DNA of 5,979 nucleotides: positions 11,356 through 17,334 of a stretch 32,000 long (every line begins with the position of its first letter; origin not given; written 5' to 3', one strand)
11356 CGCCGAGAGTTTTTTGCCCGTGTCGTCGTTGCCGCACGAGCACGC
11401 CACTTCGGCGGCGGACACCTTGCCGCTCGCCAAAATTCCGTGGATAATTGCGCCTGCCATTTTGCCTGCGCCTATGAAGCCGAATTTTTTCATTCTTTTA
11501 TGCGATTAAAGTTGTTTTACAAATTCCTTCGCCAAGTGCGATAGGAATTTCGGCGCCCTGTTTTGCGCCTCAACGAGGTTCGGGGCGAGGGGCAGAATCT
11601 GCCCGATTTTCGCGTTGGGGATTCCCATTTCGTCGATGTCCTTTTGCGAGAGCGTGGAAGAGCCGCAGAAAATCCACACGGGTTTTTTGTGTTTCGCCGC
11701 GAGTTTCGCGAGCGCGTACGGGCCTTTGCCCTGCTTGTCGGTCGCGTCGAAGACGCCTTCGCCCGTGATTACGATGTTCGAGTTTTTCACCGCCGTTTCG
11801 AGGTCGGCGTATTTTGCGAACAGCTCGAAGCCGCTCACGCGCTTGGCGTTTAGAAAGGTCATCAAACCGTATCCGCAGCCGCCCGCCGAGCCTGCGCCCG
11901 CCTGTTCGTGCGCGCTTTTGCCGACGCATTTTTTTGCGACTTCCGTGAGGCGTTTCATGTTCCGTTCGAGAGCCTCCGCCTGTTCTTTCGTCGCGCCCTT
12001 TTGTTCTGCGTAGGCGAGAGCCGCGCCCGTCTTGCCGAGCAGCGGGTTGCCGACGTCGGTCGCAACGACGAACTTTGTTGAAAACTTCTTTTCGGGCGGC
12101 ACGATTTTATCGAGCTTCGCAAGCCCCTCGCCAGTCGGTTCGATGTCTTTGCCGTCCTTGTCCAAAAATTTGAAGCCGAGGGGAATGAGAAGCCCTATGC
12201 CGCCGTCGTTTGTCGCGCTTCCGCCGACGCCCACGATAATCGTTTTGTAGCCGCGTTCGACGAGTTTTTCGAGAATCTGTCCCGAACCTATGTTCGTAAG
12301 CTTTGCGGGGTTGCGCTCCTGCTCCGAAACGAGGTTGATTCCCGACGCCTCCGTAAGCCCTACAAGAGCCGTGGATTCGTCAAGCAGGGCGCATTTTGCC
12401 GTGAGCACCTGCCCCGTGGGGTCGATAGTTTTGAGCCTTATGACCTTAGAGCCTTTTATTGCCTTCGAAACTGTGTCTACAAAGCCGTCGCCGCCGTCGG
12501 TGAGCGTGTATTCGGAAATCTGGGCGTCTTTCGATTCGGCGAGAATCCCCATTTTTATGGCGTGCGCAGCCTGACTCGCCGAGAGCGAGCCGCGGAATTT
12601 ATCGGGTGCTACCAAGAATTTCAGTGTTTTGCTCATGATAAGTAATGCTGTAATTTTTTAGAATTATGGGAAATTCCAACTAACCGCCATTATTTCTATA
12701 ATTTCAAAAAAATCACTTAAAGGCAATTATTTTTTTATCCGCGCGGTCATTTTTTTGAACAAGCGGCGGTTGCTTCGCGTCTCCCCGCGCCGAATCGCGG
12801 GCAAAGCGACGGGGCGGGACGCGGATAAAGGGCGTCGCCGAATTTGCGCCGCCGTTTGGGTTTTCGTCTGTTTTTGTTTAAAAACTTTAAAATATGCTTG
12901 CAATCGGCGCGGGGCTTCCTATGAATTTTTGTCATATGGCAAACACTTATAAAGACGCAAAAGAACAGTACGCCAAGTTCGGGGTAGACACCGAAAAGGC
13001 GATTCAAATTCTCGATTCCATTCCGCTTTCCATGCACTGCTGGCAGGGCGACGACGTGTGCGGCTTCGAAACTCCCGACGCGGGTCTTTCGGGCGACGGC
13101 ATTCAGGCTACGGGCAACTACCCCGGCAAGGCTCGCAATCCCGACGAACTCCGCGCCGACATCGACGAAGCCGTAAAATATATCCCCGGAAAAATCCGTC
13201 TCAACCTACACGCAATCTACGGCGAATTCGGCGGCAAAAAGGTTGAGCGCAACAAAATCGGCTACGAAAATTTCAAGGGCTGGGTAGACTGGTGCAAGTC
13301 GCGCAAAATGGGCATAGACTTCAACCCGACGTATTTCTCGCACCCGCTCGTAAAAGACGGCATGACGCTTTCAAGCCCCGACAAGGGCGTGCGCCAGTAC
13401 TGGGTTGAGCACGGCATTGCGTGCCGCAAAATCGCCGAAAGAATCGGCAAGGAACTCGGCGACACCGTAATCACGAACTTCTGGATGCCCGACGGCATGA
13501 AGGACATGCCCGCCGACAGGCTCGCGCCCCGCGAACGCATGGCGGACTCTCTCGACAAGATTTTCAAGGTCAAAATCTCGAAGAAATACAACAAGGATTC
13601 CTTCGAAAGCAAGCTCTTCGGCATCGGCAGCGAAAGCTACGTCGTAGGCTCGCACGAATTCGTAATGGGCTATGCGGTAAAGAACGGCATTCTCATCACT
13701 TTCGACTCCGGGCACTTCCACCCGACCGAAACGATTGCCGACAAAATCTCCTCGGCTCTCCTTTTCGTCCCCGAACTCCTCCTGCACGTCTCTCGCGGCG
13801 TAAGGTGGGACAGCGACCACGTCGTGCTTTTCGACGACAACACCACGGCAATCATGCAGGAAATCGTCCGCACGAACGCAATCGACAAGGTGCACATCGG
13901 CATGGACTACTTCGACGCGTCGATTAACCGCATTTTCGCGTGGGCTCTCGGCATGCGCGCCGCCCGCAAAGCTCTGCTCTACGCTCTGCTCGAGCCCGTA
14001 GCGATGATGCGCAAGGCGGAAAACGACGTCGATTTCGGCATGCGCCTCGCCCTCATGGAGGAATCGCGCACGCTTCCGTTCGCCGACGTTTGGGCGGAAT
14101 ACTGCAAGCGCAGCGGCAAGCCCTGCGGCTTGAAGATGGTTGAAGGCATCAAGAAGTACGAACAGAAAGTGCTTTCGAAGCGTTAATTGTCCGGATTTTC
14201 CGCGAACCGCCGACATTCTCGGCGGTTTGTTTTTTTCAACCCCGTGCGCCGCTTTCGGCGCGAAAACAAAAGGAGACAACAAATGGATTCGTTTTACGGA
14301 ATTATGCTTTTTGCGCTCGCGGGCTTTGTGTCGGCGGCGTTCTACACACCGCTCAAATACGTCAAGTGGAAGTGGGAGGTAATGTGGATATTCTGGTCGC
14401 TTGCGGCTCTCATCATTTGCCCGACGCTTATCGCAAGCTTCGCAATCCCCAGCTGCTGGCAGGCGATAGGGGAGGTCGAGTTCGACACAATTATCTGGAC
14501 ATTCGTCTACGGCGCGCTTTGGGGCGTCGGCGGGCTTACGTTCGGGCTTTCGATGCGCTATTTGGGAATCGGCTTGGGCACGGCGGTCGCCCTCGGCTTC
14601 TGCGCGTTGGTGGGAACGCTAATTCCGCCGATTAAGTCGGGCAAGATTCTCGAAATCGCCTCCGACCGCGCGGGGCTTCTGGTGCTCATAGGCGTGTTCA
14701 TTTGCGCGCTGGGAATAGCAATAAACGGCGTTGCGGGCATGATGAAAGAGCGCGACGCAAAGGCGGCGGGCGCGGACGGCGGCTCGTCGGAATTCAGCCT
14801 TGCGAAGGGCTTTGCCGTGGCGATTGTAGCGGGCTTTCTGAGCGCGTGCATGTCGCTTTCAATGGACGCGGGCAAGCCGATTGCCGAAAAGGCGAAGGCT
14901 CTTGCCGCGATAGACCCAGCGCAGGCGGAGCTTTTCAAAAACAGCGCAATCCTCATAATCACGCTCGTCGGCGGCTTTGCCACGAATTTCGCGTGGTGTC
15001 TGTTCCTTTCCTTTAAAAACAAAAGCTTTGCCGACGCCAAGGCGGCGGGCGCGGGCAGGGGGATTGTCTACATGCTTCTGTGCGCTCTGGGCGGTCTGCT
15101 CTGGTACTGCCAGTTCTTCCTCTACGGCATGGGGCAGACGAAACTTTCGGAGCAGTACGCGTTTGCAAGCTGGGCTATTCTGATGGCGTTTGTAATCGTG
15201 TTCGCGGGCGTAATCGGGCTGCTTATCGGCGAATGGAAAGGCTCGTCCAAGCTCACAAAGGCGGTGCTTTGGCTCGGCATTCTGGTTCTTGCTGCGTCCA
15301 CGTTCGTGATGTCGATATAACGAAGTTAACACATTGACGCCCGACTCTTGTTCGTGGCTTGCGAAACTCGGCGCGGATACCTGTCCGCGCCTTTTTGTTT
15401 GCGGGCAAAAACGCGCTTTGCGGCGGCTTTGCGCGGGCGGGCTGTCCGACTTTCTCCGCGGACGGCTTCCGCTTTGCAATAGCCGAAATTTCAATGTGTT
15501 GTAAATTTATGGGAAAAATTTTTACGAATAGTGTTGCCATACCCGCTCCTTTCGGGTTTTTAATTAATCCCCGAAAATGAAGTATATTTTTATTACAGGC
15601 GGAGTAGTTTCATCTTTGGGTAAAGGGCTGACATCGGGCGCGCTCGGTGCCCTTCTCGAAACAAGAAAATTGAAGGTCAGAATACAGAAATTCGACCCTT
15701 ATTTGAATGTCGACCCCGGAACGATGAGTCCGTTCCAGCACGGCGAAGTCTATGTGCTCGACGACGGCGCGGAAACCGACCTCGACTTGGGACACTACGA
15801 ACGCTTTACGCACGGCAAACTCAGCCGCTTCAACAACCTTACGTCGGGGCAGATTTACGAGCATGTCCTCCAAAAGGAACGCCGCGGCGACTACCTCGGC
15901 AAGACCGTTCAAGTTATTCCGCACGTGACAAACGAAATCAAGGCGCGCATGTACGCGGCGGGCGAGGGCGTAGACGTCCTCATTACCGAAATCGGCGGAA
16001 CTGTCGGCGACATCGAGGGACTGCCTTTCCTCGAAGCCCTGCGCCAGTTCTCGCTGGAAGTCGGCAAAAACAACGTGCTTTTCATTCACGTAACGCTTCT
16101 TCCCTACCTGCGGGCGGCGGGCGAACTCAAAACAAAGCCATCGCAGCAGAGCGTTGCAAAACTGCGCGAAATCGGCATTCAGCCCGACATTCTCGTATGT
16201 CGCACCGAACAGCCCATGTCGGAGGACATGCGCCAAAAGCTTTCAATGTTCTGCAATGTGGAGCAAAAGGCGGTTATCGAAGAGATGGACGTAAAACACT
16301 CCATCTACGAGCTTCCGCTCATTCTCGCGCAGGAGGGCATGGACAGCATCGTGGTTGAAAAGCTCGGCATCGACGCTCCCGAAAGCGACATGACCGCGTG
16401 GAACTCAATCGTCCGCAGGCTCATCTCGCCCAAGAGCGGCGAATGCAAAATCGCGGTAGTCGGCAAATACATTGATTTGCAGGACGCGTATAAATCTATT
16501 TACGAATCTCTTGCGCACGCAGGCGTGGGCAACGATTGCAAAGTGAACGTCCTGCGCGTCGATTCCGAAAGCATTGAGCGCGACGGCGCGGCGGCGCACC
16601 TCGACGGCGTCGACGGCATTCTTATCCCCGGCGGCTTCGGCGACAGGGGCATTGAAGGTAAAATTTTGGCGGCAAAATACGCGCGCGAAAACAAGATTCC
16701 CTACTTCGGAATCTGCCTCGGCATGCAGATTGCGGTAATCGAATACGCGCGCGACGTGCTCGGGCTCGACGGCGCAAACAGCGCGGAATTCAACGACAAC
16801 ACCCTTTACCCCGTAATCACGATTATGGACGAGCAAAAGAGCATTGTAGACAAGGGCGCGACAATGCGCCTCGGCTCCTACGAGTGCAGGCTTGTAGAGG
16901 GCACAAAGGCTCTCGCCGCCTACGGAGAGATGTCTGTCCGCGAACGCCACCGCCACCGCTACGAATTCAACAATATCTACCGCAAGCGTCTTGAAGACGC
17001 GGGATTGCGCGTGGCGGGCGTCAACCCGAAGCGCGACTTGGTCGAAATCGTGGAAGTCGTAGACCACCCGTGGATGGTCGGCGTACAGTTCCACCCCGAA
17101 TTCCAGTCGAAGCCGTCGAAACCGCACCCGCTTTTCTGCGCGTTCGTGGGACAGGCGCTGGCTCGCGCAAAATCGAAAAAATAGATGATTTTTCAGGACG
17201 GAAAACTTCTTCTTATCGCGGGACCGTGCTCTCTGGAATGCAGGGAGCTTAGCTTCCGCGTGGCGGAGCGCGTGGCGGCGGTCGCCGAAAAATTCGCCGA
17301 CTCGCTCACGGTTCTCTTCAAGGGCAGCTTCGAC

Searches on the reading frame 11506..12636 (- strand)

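Call 37: search_protein_families(library=pfam, proteins=[window:11506-12636:-], max_evalue=0.0001)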
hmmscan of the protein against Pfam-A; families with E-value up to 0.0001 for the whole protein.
window:11506-12636:- (376 aa): 1 family
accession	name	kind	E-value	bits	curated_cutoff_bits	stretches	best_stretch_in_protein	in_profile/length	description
PF02595.20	Gly_kinase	-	7.4e-105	351.4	23.3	1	7-374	1-369/372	Glycerate kinase family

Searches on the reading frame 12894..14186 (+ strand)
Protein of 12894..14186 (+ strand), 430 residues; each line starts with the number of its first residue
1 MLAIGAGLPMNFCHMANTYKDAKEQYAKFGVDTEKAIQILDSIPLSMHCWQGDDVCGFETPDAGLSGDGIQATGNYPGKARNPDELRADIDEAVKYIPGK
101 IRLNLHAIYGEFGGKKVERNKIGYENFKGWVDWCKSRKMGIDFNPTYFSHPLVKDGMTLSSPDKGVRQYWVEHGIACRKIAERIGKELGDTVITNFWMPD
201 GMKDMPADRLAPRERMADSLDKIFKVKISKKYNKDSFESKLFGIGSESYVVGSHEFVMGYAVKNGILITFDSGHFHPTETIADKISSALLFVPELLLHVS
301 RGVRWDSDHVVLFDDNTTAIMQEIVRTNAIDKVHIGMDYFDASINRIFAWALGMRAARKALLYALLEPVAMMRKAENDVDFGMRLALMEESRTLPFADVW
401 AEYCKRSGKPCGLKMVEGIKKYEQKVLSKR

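Call 37: search_protein_families(library=pfam, proteins=[window:12894-14186:+], max_evalue=0.0001)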
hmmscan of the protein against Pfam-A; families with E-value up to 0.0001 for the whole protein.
window:12894-14186:+ (430 aa): 1 family
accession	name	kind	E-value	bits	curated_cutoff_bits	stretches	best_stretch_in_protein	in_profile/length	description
PF06134.17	RhaA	-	1e-189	631.5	22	1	15-430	3-417/417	L-rhamnose isomerase (RhaA)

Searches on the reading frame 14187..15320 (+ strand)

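Call 59: search_protein_families(library=ncbifam, proteins=[window:14187-15320:+], max_evalue=0.00001)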
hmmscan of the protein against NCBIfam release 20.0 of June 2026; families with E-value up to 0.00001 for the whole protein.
window:14187-15320:+ (377 aa): 5 families
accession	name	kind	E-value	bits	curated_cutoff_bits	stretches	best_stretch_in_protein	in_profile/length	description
NF010024.0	PRK13499.1-4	equivalog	7.4e-98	327.9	468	1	33-375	3-340/347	L-rhamnose/proton symporter RhaT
NF010022.0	PRK13499.1-2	equivalog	2.2e-73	247.5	369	1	36-376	4-336/338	L-rhamnose/proton symporter RhaT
NF010023.0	PRK13499.1-3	equivalog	1.3e-67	228.4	523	1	38-372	8-335/344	L-rhamnose/proton symporter RhaT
NF010021.0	PRK13499.1-1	equivalog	1.2e-60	205.5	509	1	38-371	8-334/344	L-rhamnose/proton symporter RhaT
TIGR00776.1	RhaT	subfamily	8.6e-24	84.1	319.6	1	39-373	3-284/290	RhaT/GlcU family sugar-proton symporter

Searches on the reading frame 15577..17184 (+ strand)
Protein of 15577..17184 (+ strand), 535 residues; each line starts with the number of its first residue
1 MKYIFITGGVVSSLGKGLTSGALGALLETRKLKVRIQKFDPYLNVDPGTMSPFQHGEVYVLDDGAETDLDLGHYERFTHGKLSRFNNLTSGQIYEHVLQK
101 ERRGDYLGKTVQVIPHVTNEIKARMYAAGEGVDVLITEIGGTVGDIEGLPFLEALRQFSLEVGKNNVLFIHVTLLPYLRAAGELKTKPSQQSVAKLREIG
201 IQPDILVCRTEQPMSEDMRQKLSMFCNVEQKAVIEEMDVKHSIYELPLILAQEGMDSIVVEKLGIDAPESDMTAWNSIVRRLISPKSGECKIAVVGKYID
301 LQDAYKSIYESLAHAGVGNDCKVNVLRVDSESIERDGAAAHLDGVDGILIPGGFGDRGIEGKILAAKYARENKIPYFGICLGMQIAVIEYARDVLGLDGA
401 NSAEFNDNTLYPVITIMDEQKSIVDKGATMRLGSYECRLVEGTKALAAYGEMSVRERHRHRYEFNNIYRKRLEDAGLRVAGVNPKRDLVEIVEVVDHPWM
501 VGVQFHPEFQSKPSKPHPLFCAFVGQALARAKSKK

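Call 37: search_protein_families(library=pfam, proteins=[window:15577-17184:+], max_evalue=0.0001)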
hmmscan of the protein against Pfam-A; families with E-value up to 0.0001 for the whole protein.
window:15577-17184:+ (535 aa): 3 families
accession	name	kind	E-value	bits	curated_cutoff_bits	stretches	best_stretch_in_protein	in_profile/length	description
PF06418.20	CTP_synth_N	-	1.2e-122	408.9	26.1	1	2-264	1-264/265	CTP synthase N-terminus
PF00117.34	GATase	-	4.9e-43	147.5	22.8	1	301-524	2-188/190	Glutamine amidotransferase class-I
PF07722.19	Peptidase_C26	-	1.1e-07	32.3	20.5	1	367-508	99-219/219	Peptidase C26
